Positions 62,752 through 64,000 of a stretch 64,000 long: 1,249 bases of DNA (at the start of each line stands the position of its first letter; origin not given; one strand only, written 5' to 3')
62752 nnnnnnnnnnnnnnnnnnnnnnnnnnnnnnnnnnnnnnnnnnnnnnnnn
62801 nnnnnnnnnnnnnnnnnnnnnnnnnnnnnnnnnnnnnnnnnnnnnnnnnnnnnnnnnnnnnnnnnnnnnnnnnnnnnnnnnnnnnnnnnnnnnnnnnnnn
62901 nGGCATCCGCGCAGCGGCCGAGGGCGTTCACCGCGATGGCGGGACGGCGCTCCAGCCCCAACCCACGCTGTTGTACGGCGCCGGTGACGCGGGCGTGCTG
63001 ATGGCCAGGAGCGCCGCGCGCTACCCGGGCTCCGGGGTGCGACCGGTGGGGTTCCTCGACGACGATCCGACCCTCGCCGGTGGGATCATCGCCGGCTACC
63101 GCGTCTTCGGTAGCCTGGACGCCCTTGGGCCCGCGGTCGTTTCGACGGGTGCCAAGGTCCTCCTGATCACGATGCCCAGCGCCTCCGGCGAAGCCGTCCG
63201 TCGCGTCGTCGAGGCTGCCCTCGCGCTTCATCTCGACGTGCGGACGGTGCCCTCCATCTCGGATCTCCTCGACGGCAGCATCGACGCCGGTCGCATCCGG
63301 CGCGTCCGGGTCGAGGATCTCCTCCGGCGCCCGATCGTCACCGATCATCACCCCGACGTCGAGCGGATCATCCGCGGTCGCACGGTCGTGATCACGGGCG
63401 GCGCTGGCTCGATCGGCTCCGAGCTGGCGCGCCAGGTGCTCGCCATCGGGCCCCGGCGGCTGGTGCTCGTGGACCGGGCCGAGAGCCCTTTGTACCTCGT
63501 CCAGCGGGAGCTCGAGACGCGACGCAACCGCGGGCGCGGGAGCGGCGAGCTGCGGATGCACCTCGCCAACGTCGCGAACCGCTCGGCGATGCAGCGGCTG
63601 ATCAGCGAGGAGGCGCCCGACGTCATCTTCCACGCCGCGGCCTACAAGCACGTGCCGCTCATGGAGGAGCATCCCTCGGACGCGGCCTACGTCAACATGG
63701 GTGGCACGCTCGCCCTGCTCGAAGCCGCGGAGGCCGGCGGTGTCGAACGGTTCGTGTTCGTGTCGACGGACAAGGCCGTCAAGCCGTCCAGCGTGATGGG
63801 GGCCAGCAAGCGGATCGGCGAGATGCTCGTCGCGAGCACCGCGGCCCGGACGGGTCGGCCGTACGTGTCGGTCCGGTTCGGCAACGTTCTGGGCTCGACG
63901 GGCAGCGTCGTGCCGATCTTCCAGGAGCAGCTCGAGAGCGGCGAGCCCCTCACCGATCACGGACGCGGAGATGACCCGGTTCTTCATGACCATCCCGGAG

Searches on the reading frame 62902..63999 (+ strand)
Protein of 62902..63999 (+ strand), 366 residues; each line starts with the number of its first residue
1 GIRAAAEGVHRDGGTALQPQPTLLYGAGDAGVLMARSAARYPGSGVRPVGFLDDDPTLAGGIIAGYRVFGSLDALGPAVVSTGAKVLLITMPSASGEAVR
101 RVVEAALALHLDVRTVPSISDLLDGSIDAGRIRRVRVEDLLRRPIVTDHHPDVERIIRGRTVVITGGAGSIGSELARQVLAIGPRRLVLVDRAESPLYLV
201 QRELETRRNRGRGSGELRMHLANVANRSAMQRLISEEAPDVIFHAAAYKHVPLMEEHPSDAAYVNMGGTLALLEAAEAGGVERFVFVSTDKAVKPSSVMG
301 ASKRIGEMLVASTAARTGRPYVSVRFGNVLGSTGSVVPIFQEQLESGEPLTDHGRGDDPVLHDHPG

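Call 70: search_protein_families(library=pfam, proteins=[window:62902-63999:+], max_evalue=0.001)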
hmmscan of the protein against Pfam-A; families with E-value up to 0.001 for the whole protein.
window:62902-63999:+ (366 aa): 11 families
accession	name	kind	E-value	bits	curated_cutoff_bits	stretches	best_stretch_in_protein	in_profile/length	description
PF02719.21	Polysacc_synt_2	-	4.5e-62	210.3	20.2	1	162-351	1-193/293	Polysaccharide biosynthesis protein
PF01370.27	Epimerase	-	1.3e-28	100.5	20.9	1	162-356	1-205/240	NAD dependent epimerase/dehydratase family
PF16363.11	GDP_Man_Dehyd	-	4.2e-20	72.9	27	1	164-291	2-131/332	GDP-mannose 4,6 dehydratase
PF04321.23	RmlD_sub_bind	-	1.6e-15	57.4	27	1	161-343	2-166/287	RmlD substrate binding domain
PF01073.25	3Beta_HSD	-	1.8e-10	40.8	22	1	163-296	1-123/280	3-beta hydroxysteroid dehydrogenase/isomerase family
PF08659.16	KR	-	2.3e-08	34.6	22.6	1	161-289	2-136/180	KR domain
PF07993.18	NAD_binding_4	-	2.9e-08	33.6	20.1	1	164-294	1-141/258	Male sterility protein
PF13727.12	CoA_binding_3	-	9.4e-06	26.2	25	1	26-117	84-175/175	CoA-binding domain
PF00106.31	adh_short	-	2.1e-05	24.5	26.6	1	161-235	2-69/195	short chain dehydrogenase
PF00899.27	ThiF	-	0.00022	20.9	28.1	0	161-192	23-52/238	ThiF family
PF13460.12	NAD_binding_10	-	0.00032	21.1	27.2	0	166-312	1-124/184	NAD(P)H-binding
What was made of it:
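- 62902..64000 (+): PglF-type membrane-associated UDP-HexNAc 4,6-dehydratase. It runs off the end of the window. CoA_binding_3 plus Polysacc_synt_2 (call 70).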
